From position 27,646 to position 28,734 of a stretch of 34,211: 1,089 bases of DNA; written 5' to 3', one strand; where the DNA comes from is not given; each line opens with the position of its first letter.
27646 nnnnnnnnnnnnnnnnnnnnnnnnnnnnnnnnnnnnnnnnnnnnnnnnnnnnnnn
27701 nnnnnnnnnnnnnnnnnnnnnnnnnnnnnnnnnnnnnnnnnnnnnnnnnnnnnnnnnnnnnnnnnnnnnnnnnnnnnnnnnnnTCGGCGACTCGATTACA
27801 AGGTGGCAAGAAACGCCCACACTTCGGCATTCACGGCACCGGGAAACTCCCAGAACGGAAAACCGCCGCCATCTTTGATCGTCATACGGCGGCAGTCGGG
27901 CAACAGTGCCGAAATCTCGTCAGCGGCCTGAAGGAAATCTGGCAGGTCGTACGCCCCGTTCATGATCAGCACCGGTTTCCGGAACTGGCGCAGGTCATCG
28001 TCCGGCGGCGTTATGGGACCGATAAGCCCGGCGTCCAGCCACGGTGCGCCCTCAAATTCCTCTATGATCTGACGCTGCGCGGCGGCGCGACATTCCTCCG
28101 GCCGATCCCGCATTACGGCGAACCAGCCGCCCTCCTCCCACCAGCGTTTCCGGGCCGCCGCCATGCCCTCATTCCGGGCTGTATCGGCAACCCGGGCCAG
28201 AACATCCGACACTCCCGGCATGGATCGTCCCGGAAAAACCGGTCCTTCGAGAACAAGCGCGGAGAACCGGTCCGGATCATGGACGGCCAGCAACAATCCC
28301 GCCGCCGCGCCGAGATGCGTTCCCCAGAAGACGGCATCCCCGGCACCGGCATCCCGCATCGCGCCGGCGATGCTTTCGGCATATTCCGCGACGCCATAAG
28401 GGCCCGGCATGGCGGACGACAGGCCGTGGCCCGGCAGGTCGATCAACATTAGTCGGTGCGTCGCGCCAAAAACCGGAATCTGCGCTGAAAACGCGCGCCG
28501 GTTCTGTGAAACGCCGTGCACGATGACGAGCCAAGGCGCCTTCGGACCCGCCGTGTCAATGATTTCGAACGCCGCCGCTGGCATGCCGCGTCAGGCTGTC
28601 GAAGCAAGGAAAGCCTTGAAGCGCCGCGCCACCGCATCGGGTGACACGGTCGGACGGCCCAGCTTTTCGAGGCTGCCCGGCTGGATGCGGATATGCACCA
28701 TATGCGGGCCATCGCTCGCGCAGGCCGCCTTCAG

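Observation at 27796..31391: Minimal pepM(-nucleotidyltransferase) / ppd / alpha-beta-fold operon: phosphonate biosynthesis with no recognisable amination, reduction or acceptor-transfer genes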

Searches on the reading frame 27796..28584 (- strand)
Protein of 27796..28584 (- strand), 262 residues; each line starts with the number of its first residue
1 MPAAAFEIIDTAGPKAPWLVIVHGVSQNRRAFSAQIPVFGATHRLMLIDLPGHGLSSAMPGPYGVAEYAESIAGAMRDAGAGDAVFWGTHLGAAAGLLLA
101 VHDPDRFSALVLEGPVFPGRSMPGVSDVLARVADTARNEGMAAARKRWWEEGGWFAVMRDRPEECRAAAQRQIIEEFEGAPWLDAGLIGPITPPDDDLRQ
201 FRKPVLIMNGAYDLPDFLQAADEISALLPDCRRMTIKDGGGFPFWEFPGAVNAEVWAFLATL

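Call 4: search_protein_families(library=pfam, proteins=[window:27796-28584:-])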
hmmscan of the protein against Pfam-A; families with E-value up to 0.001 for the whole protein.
window:27796-28584:- (262 aa): 3 families
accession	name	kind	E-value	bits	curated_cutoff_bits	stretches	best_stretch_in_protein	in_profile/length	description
PF00561.26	Abhydrolase_1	-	3.6e-17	63.3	25.8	1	17-248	1-245/245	alpha/beta hydrolase fold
PF12697.13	Abhydrolase_6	-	3.3e-10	41.4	26.3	1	19-253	1-216/217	Alpha/beta hydrolase family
PF12146.15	Hydrolase_4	-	5.6e-05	23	27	1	19-212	7-201/239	Serine aminopeptidase, S33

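Call 5: search_protein_families(library=ncbifam, proteins=[window:27796-28584:-], max_evalue=0.001)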
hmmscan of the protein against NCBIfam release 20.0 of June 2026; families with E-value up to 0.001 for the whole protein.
window:27796-28584:- (262 aa): 12 families
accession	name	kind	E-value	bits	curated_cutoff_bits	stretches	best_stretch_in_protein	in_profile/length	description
TIGR02427.1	protocat_pcaD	equivalog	5.7e-22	78.3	255.85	1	12-259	9-250/251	3-oxoadipate enol-lactonase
NF051488.1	bifunc_PcaDC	exception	6.8e-22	78.1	390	1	12-260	7-251/375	bifunctional 3-oxoadipate enol-lactonase/4-carboxymuconolactone decarboxylase PcaDC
TIGR03695.1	menH_SHCHC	equivalog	3.8e-16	59.3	208.55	1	16-259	2-251/252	2-succinyl-6-hydroxy-2,4-cyclohexadiene-1-carboxylate synthase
TIGR01738.1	bioH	equivalog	6.1e-13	49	206.95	1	17-112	5-95/245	pimeloyl-ACP methyl ester esterase BioH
NF051487.1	bifunc_PcaCD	exception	9.1e-13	48.1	430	1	19-260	175-412/413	bifunctional 4-carboxymuconolactone decarboxylase/3-oxoadipate enol-lactonase PcaCD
NF011457.0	PRK14875.1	equivalog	4.1e-10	39.2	307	1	16-116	132-232/372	acetoin dehydrogenase dihydrolipoyllysine-residue acetyltransferase subunit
TIGR03056.1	bchO_mg_che_rel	equivalog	6.7e-08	31.9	172.55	1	8-106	20-119/278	alpha/beta fold hydrolase BchO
TIGR03611.1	RutD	equivalog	9.5e-08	31.7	238.5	1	6-112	3-110/258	pyrimidine utilization protein D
NF008340.0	PRK11126.1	equivalog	2.4e-07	30.2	261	1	14-115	12-112/255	2-succinyl-6-hydroxy-2,4-cyclohexadiene-1-carboxylate synthase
NF045632.1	hydroxlase_HsaD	equivalog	8.7e-07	28.2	400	1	14-116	32-138/290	4,5:9,10-diseco-3-hydroxy-5,9,17-trioxoandrosta-1(10),2-diene-4-oate hydrolase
NF007674.0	PRK10349.1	equivalog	1e-05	25.3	449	1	11-129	8-125/256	pimeloyl-ACP methyl ester esterase BioH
NF050089.1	i_nPHAscl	equivalog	0.00061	18.9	300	0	17-112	19-114/288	intracellular short-chain-length polyhydroxyalkanoate depolymerase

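Call 17: find_homologous_proteins(query=window:27796-28584:-, max_evalue=1e-10)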
Query window:27796-28584:- (262 aa): 264 proteins with E <= 1e-10 among 5937 candidates; the best 120 are listed.
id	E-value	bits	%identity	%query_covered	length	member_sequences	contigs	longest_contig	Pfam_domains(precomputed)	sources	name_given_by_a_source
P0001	8.7e-174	595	100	100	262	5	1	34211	PF12697.14,PF00561.27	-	-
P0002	3.3e-140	484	83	100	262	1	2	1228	PF12697.14,PF00561.27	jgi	-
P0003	8.9e-137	473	79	100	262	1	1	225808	PF12697.14,PF00561.27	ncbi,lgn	ncbi:MAG: alpha/beta fold hydrolase [Alphaproteobacteria bacterium]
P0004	8.1e-127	441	76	100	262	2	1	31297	PF12697.14,PF00561.27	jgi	jgi:pimeloyl-ACP methyl ester carboxylesterase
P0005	2.4e-118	413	69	100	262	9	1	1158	PF12697.14,PF00561.27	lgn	-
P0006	1.4e-113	397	82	83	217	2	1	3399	PF12697.14,PF00561.27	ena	-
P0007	5.5e-106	372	62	99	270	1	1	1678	PF12697.14,PF00561.27,PF12146.16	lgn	-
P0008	1.1e-104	368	64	99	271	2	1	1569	PF12697.14,PF00561.27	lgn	-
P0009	2.3e-102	360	61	98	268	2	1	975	PF12697.14,PF00561.27,PF12146.16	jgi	-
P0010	8.9e-102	358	61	99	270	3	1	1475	PF12697.14,PF00561.27,PF12146.16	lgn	-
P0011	2.6e-101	357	63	99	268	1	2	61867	PF12697.14,PF00561.27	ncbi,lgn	-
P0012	3.1e-101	357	61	98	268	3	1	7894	PF12697.14,PF00561.27,PF12146.16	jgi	jgi:pimeloyl-ACP methyl ester carboxylesterase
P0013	4.0e-101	356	62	100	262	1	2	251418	PF12697.14,PF00561.27,PF12146.16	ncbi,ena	-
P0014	5.5e-101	356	77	78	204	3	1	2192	PF00561.27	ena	-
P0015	8.2e-100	352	59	99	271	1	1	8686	PF12697.14,PF00561.27,PF12146.16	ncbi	-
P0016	2.0e-99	351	61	98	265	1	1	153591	PF12697.14,PF00561.27,PF12146.16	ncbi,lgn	ncbi:MAG: alpha/beta hydrolase [Pseudomonadota bacterium]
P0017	2.0e-98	347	60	100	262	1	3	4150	PF12697.14,PF00561.27,PF12146.16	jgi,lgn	jgi:pimeloyl-ACP methyl ester carboxylesterase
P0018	1.2e-97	345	58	99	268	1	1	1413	PF12697.14,PF00561.27,PF12146.16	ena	-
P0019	1.5e-97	345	61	99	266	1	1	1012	PF12697.14,PF00561.27,PF12146.16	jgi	jgi:pimeloyl-ACP methyl ester carboxylesterase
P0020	5.2e-97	343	60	98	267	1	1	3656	PF12697.14,PF00561.27,PF12146.16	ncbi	ncbi:MAG: alpha/beta fold hydrolase [Methyloligellaceae bacterium]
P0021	7.7e-97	342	57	99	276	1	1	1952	PF12697.14,PF00561.27,PF12146.16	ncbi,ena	-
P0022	3.5e-96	340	60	100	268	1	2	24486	PF12697.14,PF00561.27,PF12146.16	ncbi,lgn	-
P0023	4.4e-96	340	58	98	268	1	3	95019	PF12697.14,PF00561.27,PF12146.16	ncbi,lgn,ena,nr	ncbi:MAG: alpha/beta fold hydrolase [Alphaproteobacteria bacterium]|nr:alpha/beta fold hydrolase [Al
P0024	1.5e-95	338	60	93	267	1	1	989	PF12697.14,PF00561.27,PF12146.16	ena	-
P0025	1.5e-95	338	56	98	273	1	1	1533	PF12697.14,PF00561.27,PF12146.16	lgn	-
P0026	5.4e-95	336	55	99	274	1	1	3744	PF12697.14,PF00561.27,PF12146.16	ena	-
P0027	3.6e-94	333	57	100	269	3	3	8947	PF12697.14,PF00561.27,PF12146.16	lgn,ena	-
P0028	7.2e-94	332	60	97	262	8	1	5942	PF12697.14,PF00561.27,PF12146.16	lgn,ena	-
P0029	8.7e-94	332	58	99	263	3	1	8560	PF12697.14,PF00561.27,PF12146.16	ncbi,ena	-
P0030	3.1e-93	330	58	98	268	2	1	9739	PF12697.14,PF00561.27,PF12146.16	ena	-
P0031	3.4e-93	330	59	99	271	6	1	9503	PF12697.14,PF00561.27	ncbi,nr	ncbi:MAG: alpha/beta hydrolase [Minwuiales bacterium]|nr:alpha/beta hydrolase [Minwuiales bacterium]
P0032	4.2e-93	330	58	98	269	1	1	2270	PF12697.14,PF00561.27,PF12146.16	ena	-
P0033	6.2e-93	329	56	98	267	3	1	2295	PF12697.14,PF00561.27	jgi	jgi:3-oxoadipate enol-lactonase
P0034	9.2e-93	329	57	99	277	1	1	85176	PF12697.14,PF00561.27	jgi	jgi:3-oxoadipate enol-lactonase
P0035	9.5e-93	329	56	99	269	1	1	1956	PF12697.14,PF00561.27,PF12146.16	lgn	-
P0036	1.2e-92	328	56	99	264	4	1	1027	PF12697.14,PF00561.27,PF12146.16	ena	-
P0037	1.8e-92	328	59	99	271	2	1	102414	PF12697.14,PF00561.27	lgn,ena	-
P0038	2.1e-92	328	55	98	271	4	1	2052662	PF12697.14,PF00561.27,PF12146.16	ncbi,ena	-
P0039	2.6e-92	327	56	98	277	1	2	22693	PF12697.14,PF00561.27,PF12146.16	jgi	jgi:3-oxoadipate enol-lactonase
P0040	3.0e-92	327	56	99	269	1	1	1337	PF12697.14,PF00561.27,PF12146.16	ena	-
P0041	3.1e-92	327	56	99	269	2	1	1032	PF12697.14,PF00561.27,PF12146.16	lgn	-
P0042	4.5e-92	327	55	99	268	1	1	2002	PF12697.14,PF00561.27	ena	-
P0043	5.5e-92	326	56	98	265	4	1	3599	PF12697.14,PF00561.27,PF12146.16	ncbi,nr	ncbi:MAG: alpha/beta fold hydrolase [SAR324 cluster bacterium]|nr:alpha/beta fold hydrolase [SAR324 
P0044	5.7e-92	326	56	98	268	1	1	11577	PF12697.14,PF00561.27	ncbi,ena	-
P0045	8.5e-92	326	55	99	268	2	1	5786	PF12697.14,PF00561.27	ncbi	-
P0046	1.0e-91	325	56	98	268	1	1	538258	PF12697.14,PF00561.27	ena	-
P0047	1.3e-91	325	61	92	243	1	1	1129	PF12697.14,PF00561.27,PF12146.16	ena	-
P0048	1.4e-91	325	55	98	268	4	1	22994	PF12697.14,PF00561.27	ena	-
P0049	4.1e-91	323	56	98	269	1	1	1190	PF12697.14,PF00561.27,PF12146.16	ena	-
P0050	4.3e-91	323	54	100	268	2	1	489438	PF12697.14,PF00561.27,PF12146.16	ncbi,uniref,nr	ncbi:alpha/beta fold hydrolase [Pelagibius sp. Alg239-R121]|uniref:alpha/beta fold hydrolase n=1 Tax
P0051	1.7e-90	321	55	98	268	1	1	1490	PF12697.14,PF00561.27,PF12146.16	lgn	-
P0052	1.8e-90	321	55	98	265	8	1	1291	PF12697.14,PF00561.27,PF12146.16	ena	-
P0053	2.9e-90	321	57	98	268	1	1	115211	PF12697.14,PF00561.27,PF12146.16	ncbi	ncbi:MAG: alpha/beta hydrolase [Alphaproteobacteria bacterium]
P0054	8.7e-90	319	57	98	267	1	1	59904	PF12697.14,PF00561.27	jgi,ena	-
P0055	1.2e-89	319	60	92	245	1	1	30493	PF12697.14,PF00561.27,PF12146.16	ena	-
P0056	1.3e-89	318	58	98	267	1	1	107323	PF12697.14,PF00561.27,PF12146.16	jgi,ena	-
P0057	1.4e-89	318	56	97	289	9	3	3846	PF12697.14,PF00561.27,PF12146.16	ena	-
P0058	3.8e-89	317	55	98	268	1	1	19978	PF12697.14,PF00561.27,PF12146.16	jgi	-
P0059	1.1e-88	315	56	99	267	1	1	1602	PF12697.14,PF00561.27,PF12146.16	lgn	-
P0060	1.3e-88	315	54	98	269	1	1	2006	PF00561.27,PF12146.16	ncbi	-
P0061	3.2e-88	314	55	97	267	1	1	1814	PF12697.14,PF00561.27,PF12146.16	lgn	-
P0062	3.2e-88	314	52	98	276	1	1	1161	PF12697.14,PF00561.27,PF12146.16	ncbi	-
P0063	4.7e-88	313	55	98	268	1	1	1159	PF12697.14,PF00561.27,PF12146.16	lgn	-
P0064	7.7e-88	313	54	97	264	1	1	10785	PF12697.14,PF00561.27,PF12146.16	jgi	jgi:pimeloyl-ACP methyl ester carboxylesterase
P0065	9.3e-88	312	56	99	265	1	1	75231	PF12697.14,PF00561.27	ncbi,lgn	ncbi:MAG: alpha/beta fold hydrolase [Alphaproteobacteria bacterium]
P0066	1.7e-87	311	55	97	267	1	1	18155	PF12697.14,PF00561.27,PF12146.16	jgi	jgi:pimeloyl-ACP methyl ester carboxylesterase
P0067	2.0e-87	311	56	99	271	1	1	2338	PF12697.14,PF00561.27,PF12146.16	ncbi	-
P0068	3.4e-87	311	54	98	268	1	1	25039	PF12697.14,PF00561.27,PF12146.16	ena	-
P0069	3.8e-87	310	56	98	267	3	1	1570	PF12697.14,PF00561.27,PF12146.16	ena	-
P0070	5.3e-87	310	53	99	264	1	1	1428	PF12697.14,PF00561.27,PF12146.16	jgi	jgi:3-oxoadipate enol-lactonase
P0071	5.4e-87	310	55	97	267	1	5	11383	PF12697.14,PF00561.27,PF12146.16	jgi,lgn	-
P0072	6.2e-87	310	54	98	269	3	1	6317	PF12697.14,PF00561.27,PF12146.16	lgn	-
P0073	7.8e-87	309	53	99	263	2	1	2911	PF12697.14,PF00561.27,PF12146.16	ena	-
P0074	8.4e-87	309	53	98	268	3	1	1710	PF12697.14,PF00561.27,PF12146.16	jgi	jgi:3-oxoadipate enol-lactonase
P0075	1.0e-86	309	56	93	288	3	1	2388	PF12697.14,PF00561.27,PF12146.16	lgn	-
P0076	1.9e-86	308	54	98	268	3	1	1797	PF12697.14,PF00561.27,PF12146.16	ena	-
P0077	3.2e-86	307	53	99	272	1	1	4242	PF12697.14,PF00561.27,PF12146.16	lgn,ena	-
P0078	4.7e-86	307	55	99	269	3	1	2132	PF00561.27,PF12146.16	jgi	jgi:pimeloyl-ACP methyl ester carboxylesterase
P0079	5.6e-86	307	53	99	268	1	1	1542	PF12697.14,PF00561.27,PF12146.16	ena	-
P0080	5.7e-86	307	57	98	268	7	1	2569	PF12697.14,PF00561.27,PF12146.16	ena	-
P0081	8.8e-86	306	55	98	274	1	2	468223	PF12697.14,PF00561.27,PF12146.16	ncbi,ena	-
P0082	1.1e-85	306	53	98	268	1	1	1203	PF12697.14,PF00561.27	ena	-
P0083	1.1e-85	306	55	98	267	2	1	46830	PF12697.14,PF00561.27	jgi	jgi:pimeloyl-ACP methyl ester carboxylesterase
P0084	1.7e-85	305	54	98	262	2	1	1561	PF12697.14,PF00561.27,PF12146.16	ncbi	-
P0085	2.5e-85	304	53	99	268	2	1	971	PF12697.14,PF00561.27,PF12146.16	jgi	jgi:pimeloyl-ACP methyl ester carboxylesterase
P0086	3.0e-85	304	53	98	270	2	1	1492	PF12697.14,PF00561.27,PF12146.16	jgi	jgi:pimeloyl-ACP methyl ester carboxylesterase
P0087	4.4e-85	304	56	91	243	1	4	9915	PF12697.14,PF00561.27,PF12146.16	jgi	jgi:pimeloyl-ACP methyl ester carboxylesterase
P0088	7.4e-85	303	53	98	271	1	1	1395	PF12697.14,PF00561.27,PF12146.16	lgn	-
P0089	8.8e-85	303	54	98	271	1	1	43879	PF12697.14,PF00561.27,PF12146.16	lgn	-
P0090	1.1e-84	302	56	94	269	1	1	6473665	PF12697.14,PF00561.27,PF12146.16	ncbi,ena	-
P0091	2.7e-84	301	53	98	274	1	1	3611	PF12697.14,PF00561.27,PF12146.16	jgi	jgi:pimeloyl-ACP methyl ester carboxylesterase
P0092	3.8e-84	301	51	97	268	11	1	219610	PF12697.14,PF00561.27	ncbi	-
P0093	4.8e-84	300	54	99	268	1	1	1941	PF12697.14,PF00561.27,PF12146.16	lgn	-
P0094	4.9e-84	300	54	98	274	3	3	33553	PF12697.14,PF00561.27,PF12146.16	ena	-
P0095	5.6e-84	300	53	98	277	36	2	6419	PF12697.14,PF00561.27,PF12146.16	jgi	jgi:pimeloyl-ACP methyl ester carboxylesterase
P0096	9.4e-84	299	52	98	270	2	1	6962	PF12697.14,PF00561.27,PF12146.16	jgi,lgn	-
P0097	1.1e-83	299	54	98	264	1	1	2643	PF12697.14,PF00561.27,PF12146.16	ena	-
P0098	1.5e-83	299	52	98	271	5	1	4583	PF00561.27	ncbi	ncbi:MAG: alpha/beta hydrolase [Pseudomonadota bacterium]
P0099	2.4e-83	298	51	98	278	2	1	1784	PF12697.14,PF00561.27,PF12146.16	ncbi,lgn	ncbi:MAG: alpha/beta hydrolase [Pseudomonadota bacterium]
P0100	6.7e-83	296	54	99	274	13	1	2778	PF12697.14,PF00561.27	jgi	jgi:pimeloyl-ACP methyl ester carboxylesterase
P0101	6.9e-83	296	53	98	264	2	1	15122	PF12697.14,PF00561.27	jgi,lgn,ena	-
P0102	8.0e-83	296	55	98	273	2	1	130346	PF12697.14,PF00561.27,PF12146.16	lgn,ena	-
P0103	1.1e-82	296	52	98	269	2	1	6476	PF12697.14,PF00561.27,PF12146.16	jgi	jgi:pimeloyl-ACP methyl ester carboxylesterase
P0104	2.5e-82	295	52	100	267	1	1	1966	PF12697.14,PF00561.27,PF12146.16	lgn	-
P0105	2.7e-82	294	56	89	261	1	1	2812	PF12697.14,PF00561.27,PF12146.16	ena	-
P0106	3.6e-82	294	53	100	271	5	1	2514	PF12697.14,PF00561.27,PF12146.16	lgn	-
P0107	3.8e-82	294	53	99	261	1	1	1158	PF12697.14,PF00561.27,PF12146.16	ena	-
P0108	5.3e-82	294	53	97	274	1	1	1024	PF12697.14,PF00561.27,PF12146.16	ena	-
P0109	6.4e-82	293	52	99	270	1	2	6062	PF12697.14,PF00561.27,PF12146.16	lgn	-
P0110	1.5e-81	292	52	99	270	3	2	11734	PF12697.14,PF00561.27,PF12146.16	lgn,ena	-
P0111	1.7e-81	292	52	96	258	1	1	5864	PF12697.14,PF00561.27,PF12146.16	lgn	-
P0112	2.6e-81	291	53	99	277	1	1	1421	PF12697.14,PF00561.27,PF12146.16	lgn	-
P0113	3.5e-81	291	50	97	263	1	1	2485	PF12697.14,PF00561.27,PF12146.16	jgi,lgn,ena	-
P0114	4.7e-81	290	52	98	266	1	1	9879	PF12697.14,PF00561.27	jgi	jgi:3-oxoadipate enol-lactonase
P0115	5.3e-81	290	49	98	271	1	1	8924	PF12697.14,PF00561.27,PF12146.16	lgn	-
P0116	6.0e-81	290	52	99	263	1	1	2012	PF12697.14,PF00561.27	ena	-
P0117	8.7e-81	290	51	99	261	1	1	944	PF12697.14,PF00561.27,PF12146.16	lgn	-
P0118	8.8e-81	290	49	98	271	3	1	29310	PF12697.14,PF00561.27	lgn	-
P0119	9.2e-81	289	52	98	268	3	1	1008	PF12697.14,PF00561.27,PF12146.16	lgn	-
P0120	2.0e-80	288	52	98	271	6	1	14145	PF12697.14,PF00561.27,PF12146.16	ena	-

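Call 19: find_encoding_contigs(protein=P0050, flank=10000, max_places=2)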
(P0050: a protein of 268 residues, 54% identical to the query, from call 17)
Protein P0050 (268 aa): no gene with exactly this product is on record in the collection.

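Call 20: find_related_loci(query=A1, collection=genome_contigs, flank=10000)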
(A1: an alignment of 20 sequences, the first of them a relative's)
Query A1 (262 aa) in genome_contigs; peptide patterns used: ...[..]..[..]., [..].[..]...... (x = any residue, [..] = any of these).
599 stretches matched a pattern (row limit reached: there are more); 344 encode a relative of the query (tblastn E <= 1e-3); the best 80 are kept; 80 distinct loci.
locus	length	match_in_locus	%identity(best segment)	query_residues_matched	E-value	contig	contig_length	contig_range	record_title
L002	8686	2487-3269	59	3-262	9e-104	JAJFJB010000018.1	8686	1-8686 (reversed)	MAG: Alphaproteobacteria bacterium isolate OFTM273 OFTM273_17, whole genome shotgun sequence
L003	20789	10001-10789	54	1-262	6e-95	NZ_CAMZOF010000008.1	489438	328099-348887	Pelagibius sp. Alg239-R121 NODE_8_length_489438_cov_62.5546, whole genome shotgun sequence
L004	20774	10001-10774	55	3-259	4e-95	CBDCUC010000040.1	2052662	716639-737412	MAG: Hyphomicrobiaceae bacterium isolate e78f1efa-a4be-4c22-b157-ae163e205c78 genome assembly, contig: contig_40, whole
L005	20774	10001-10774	61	3-259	8e-95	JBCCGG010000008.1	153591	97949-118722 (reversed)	MAG: Pseudomonadota bacterium isolate P01_B01_bin.38 k141_2975156_length_153591_cov_30.9483, whole genome shotgun sequen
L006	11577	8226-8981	56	4-252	1e-92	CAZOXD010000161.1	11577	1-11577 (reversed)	MAG TPA_asm: uncultured Pseudomonadota bacterium isolate binchicken_co136_95 genome assembly, contig: NODE_2478_length_1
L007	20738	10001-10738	56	8-252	2e-87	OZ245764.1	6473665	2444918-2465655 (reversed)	MAG: Rhodospirillales bacterium isolate 6966ac55-dabb-4425-b8ec-bbaea3ff1f79 genome assembly, chromosome: 1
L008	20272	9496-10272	57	2-259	9e-87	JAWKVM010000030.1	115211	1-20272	MAG: Alphaproteobacteria bacterium isolate BC3.45 BC3.45.fa-30, whole genome shotgun sequence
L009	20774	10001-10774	52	3-260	8e-85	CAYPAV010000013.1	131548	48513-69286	MAG TPA_asm: uncultured Rhodospirillaceae bacterium isolate SRP200020_co5_212 genome assembly, contig: NODE_156_length_1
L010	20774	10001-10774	51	3-259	2e-84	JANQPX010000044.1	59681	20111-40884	MAG: Geminicoccaceae bacterium isolate IP29b_bin.180 k99_3067079, whole genome shotgun sequence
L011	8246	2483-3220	51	8-252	1e-83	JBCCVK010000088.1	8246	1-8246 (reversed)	MAG: Pseudomonadota bacterium isolate P01_E01_bin.36 k141_813851_length_8246_cov_9.0000, whole genome shotgun sequence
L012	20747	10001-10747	53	8-255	3e-84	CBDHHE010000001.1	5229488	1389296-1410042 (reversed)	MAG: Thermohalobaculum sp. isolate fc9bf4ae-d857-494c-bdf8-814d2b260f6e genome assembly, contig: contig_1, whole genome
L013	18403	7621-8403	51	1-262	3e-79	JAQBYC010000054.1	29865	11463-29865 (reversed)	MAG: Proteobacteria bacterium isolate casp150-mb.302 NODE_4103_length_29865_cov_0.123497, whole genome shotgun sequence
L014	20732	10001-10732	51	16-259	4e-78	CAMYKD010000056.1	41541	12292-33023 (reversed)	MAG: uncultured Kiloniellales bacterium isolate ES_M_Alpha_08 genome assembly, contig: scaffold_1575, whole genome shotg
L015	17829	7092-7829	52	16-260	3e-77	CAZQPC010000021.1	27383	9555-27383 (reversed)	MAG TPA_asm: uncultured Magnetovibrio sp. isolate binchicken_co46_96 genome assembly, contig: NODE_3100_length_27383_cov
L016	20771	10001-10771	51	6-262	4e-77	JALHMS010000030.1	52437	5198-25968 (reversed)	MAG: Burkholderiales bacterium isolate Bin_40_2 c_000000003217, whole genome shotgun sequence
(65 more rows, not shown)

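Call 22: find_encoding_contigs(protein=P0003, flank=10000, max_places=2)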
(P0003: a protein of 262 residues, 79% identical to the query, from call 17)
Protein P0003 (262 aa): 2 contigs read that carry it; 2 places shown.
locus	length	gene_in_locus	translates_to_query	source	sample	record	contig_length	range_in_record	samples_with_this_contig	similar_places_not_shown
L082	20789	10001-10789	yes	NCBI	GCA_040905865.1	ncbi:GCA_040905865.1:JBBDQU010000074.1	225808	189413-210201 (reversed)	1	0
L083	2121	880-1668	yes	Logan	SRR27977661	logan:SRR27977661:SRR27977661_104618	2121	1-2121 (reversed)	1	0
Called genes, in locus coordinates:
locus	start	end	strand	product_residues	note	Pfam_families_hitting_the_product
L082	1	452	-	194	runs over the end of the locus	PF18306:LDcluster4, PF03641:Lysine_decarbox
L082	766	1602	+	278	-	PF00034:Cytochrom_C (faint)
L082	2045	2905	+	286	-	PF17936:Big_6 (faint), PF01476:LysM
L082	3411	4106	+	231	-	PF02666:PS_Dcarbxylase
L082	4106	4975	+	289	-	PF01066:CDP-OH_P_transf, PF08009:CDP-OH_P_tran_2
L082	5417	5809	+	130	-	PF00072:Response_reg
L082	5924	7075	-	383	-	PF02515:CoA_transf_3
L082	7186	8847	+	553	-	PF13714:PEP_mutase, PF12804:NTP_transf_3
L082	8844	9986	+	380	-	PF02776:TPP_enzyme_N, PF02775:TPP_enzyme_C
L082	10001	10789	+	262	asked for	PF00561:Abhydrolase_1, PF12697:Abhydrolase_6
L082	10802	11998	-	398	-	PF02515:CoA_transf_3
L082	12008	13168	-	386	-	PF02771:Acyl-CoA_dh_N, PF02770:Acyl-CoA_dh_M, PF00441:Acyl-CoA_dh_1, PF08028:Acyl-CoA_dh_2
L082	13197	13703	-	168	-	PF19315:MC_hydratase, PF01575:MaoC_dehydratas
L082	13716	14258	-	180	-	PF13577:SnoaL_4 (faint), PF00866:Ring_hydroxyl_B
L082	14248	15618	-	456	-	PF00355:Rieske, PF00848:Ring_hydroxyl_A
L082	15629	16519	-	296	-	PF03446:NAD_binding_2, PF03807:F420_oxidored, PF14833:NAD_binding_11, PF21761:RedAm-like_C (weak)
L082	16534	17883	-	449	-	PF00206:Lyase_1, PF10397:ADSL_C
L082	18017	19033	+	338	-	PF03480:DctP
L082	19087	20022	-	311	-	PF00701:DHDPS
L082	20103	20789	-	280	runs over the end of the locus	-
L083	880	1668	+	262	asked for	PF00561:Abhydrolase_1, PF12697:Abhydrolase_6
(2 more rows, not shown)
